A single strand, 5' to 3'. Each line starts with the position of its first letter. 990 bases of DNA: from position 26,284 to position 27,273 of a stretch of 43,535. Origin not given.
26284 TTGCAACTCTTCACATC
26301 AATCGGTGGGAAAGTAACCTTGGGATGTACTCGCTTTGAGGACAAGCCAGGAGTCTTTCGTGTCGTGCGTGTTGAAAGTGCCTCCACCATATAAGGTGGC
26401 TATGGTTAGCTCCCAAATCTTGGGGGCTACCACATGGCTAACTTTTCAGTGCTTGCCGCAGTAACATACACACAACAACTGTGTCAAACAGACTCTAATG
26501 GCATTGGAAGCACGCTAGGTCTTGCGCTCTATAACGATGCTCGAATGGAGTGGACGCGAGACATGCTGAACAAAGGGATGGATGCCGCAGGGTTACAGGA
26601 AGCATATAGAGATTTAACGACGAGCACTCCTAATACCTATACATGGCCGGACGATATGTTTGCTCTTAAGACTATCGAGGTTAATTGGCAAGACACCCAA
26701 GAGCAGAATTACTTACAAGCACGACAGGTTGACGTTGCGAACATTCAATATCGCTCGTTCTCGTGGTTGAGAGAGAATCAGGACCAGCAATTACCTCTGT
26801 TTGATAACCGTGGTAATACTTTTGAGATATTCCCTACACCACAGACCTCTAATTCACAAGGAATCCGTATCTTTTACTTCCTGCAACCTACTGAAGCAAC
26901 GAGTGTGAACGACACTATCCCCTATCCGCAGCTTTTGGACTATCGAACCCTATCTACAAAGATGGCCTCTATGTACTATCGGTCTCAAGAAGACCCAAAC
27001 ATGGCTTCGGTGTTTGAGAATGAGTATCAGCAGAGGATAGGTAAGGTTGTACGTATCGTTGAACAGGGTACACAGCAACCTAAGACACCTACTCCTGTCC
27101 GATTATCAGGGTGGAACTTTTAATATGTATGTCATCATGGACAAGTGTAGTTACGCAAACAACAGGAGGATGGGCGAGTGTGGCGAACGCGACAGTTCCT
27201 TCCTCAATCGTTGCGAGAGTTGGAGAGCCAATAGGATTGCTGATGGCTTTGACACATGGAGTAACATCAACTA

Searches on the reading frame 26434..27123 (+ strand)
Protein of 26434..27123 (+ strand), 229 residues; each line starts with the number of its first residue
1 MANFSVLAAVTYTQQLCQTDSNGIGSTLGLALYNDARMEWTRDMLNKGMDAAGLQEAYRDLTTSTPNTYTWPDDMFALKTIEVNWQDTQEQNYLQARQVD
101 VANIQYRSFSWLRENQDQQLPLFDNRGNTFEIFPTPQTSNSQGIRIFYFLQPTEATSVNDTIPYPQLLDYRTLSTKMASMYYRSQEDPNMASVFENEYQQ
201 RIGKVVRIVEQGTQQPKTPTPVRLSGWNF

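Call 20: search_protein_families(library=pfam, proteins=[window:26434-27123:+], max_evalue=0.01)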
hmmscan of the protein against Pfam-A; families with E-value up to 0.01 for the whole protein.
window:26434-27123:+ (229 aa): 1 family
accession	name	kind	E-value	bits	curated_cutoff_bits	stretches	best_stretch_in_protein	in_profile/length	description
PF24175.2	SU10_adaptor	-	5.3e-12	47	27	1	31-213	25-184/194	SU10 adaptor protein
